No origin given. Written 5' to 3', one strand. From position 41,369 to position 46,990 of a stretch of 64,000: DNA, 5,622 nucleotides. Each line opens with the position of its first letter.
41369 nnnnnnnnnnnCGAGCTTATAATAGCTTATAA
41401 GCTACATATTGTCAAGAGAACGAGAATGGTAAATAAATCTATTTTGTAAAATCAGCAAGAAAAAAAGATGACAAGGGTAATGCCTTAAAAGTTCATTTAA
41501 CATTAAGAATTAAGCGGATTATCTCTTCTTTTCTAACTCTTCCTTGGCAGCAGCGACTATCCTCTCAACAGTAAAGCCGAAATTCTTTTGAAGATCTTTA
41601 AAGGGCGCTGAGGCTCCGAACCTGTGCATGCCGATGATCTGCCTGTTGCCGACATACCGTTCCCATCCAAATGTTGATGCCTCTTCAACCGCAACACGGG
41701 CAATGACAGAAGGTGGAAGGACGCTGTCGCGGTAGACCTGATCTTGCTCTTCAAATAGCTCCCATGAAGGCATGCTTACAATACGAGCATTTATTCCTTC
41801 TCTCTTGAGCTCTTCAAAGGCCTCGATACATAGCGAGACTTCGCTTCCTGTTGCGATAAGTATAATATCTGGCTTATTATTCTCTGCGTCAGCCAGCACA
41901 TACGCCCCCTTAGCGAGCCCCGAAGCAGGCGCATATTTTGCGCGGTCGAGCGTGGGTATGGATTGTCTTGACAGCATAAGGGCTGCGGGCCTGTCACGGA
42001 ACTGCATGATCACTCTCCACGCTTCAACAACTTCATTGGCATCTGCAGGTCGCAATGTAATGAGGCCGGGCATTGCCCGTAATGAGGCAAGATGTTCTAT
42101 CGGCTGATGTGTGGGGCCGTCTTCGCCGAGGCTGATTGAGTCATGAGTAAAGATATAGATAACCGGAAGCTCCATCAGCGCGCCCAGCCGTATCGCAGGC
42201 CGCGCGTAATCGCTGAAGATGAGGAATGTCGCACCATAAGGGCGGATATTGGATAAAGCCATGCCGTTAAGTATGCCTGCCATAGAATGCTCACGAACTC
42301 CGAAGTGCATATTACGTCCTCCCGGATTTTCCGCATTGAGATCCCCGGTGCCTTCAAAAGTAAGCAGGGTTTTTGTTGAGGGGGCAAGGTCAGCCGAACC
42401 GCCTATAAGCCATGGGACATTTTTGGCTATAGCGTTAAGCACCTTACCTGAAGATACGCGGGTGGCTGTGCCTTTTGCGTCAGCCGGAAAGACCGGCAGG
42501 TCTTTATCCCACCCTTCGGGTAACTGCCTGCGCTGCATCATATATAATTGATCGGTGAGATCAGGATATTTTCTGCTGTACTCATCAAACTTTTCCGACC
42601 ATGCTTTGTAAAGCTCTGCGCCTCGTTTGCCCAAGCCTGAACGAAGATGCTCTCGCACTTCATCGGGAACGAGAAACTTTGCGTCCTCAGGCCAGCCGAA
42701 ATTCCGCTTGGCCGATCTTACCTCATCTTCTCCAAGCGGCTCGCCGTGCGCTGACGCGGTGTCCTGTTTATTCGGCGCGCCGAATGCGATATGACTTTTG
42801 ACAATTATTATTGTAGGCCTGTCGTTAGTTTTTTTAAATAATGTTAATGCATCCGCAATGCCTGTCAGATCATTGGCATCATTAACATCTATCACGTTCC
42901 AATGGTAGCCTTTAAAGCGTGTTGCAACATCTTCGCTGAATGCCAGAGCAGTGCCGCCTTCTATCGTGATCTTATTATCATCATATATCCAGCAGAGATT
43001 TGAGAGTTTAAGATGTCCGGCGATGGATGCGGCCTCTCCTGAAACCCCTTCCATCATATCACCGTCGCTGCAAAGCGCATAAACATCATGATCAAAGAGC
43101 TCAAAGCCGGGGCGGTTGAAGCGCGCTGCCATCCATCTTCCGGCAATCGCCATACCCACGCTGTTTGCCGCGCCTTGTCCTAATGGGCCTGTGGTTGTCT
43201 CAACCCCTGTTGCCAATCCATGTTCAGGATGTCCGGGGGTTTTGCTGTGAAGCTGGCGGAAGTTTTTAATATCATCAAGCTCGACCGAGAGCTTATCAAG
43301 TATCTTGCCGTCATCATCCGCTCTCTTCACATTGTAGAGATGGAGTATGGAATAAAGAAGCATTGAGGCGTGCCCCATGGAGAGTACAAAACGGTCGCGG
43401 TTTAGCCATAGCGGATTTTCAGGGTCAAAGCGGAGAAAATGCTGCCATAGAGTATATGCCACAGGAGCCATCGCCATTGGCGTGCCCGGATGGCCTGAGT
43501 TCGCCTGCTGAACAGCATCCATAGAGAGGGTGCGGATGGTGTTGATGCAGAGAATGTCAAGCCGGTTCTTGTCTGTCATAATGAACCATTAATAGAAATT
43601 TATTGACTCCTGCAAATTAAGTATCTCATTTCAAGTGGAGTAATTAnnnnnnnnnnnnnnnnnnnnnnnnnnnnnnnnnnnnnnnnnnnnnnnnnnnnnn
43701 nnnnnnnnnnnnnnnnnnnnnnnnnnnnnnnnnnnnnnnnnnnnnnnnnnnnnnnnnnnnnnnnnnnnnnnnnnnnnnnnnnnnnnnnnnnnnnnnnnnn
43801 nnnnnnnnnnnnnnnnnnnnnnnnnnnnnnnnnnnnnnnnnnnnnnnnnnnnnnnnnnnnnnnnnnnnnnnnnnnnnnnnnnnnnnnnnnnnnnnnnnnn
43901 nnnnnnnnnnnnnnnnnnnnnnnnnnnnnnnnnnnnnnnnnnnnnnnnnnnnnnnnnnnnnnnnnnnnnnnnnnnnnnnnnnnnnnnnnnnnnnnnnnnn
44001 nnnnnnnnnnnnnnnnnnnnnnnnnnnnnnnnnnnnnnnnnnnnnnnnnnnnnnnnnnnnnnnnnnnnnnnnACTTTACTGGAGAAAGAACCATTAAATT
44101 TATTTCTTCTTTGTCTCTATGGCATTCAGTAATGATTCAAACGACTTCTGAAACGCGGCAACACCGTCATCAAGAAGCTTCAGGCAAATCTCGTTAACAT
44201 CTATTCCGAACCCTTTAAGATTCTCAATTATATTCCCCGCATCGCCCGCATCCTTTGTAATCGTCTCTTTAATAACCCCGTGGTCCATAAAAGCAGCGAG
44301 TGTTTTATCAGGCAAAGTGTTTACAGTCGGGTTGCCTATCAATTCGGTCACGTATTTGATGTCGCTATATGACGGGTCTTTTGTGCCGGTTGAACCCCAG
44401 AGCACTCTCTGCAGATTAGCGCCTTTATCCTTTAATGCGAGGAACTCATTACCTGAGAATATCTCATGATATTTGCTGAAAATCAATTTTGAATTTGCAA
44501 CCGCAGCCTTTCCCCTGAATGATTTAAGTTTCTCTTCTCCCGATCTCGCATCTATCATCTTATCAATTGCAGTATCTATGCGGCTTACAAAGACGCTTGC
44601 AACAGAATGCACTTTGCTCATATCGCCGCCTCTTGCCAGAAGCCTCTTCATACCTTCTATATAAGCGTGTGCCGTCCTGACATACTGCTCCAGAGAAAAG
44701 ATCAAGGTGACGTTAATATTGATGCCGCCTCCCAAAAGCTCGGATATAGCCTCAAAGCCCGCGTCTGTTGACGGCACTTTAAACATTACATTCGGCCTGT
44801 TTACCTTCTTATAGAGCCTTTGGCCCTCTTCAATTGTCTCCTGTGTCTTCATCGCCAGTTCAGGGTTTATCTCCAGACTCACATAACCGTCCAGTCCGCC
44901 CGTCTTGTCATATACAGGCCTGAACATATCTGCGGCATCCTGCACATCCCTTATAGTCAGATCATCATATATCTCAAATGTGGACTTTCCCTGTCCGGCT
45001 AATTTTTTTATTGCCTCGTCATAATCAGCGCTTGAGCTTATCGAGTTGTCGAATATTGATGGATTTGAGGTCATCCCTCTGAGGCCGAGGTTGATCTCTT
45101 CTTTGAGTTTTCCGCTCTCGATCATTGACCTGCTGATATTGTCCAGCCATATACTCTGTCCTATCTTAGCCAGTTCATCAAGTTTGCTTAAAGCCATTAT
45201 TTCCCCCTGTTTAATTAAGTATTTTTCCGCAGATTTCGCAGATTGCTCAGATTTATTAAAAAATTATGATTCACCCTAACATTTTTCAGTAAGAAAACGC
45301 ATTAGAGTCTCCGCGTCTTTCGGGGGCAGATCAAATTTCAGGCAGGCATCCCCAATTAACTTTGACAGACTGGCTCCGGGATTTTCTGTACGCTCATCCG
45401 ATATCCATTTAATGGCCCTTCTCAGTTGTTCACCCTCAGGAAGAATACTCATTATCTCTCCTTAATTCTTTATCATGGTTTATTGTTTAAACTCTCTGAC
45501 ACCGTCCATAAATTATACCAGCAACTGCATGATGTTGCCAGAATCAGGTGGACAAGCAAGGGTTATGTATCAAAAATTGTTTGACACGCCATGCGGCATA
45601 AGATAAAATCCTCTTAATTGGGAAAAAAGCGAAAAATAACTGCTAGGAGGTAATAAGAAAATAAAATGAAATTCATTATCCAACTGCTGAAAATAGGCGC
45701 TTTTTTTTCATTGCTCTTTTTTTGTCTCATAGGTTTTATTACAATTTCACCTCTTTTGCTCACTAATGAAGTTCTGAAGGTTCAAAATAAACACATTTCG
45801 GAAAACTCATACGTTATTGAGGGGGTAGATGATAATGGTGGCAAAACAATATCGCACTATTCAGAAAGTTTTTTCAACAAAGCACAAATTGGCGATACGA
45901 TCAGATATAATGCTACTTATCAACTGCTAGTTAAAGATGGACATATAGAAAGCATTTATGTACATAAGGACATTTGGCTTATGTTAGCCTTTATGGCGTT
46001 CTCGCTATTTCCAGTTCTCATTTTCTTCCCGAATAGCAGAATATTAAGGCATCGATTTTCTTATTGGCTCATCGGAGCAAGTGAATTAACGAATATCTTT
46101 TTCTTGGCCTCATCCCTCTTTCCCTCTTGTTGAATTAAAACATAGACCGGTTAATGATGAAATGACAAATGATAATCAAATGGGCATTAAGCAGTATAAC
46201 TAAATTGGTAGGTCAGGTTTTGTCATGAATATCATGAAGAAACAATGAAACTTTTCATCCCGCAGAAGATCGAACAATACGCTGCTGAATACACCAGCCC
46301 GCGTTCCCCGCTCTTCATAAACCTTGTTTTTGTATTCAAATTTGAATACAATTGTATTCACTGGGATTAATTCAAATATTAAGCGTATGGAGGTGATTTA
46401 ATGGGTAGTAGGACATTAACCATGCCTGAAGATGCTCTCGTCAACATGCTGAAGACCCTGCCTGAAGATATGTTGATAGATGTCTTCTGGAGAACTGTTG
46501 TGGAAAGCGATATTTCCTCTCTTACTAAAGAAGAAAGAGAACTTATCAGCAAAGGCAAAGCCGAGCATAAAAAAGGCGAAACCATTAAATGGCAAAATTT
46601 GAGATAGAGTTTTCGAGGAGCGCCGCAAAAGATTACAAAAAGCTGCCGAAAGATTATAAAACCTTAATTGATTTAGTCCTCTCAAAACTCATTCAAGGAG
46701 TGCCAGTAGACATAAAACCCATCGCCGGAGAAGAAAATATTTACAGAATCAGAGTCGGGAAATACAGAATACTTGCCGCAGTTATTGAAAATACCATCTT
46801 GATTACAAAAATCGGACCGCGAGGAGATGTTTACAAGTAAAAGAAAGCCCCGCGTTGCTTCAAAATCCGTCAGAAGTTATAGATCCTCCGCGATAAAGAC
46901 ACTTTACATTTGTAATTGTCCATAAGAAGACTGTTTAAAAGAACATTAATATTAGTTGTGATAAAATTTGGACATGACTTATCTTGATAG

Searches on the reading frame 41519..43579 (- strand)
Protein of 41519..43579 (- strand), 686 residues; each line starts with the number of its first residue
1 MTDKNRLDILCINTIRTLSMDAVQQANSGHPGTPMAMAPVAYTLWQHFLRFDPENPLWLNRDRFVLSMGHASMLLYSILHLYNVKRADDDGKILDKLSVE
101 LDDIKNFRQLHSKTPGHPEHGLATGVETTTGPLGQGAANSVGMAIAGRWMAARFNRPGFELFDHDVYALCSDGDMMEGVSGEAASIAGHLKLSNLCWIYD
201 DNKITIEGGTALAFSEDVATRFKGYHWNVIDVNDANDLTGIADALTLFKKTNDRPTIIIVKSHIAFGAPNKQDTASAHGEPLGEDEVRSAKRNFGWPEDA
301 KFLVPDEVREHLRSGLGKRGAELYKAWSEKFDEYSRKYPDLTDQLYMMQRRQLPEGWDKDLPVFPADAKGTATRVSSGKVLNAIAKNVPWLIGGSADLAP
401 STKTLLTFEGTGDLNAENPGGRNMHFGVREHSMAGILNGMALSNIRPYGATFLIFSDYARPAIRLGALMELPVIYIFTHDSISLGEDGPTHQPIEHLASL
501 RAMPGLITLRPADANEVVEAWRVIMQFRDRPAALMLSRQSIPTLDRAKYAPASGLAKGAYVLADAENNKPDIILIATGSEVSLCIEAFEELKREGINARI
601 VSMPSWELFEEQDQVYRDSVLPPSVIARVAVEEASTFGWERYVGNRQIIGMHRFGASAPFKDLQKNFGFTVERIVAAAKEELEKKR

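Call 59: search_protein_families(library=pfam, proteins=[window:41519-43579:-], max_evalue=0.01)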
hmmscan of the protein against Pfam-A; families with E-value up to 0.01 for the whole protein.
window:41519-43579:- (686 aa): 4 families
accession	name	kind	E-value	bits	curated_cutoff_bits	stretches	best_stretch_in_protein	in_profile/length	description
PF00456.26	Transketolase_N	-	2.2e-129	431.7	22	1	10-354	4-334/334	Transketolase, thiamine diphosphate binding domain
PF02779.29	Transket_pyr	-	6.9e-48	163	27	1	371-542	3-173/174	Transketolase, pyrimidine binding domain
PF22613.1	Transketolase_C_1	-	1.4e-42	144.9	27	1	558-670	1-113/113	Transketolase-like TK C-terminal domain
PF02780.25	Transketolase_C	-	9.9e-13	48.5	25.9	1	566-674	6-124/124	Transketolase, C-terminal domain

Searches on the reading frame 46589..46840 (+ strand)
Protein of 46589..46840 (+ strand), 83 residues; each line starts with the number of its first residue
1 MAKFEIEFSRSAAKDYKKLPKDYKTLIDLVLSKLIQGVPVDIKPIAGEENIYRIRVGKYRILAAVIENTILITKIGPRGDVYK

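Call 59: search_protein_families(library=pfam, proteins=[window:46589-46840:+], max_evalue=0.01)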
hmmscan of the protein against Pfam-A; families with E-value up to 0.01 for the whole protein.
window:46589-46840:+ (83 aa): 1 family
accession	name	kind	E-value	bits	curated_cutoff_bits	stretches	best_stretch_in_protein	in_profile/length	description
PF05016.21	ParE_toxin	-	8.9e-08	33.1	23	1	6-82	1-89/89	ParE toxin of type II toxin-antitoxin system, parDE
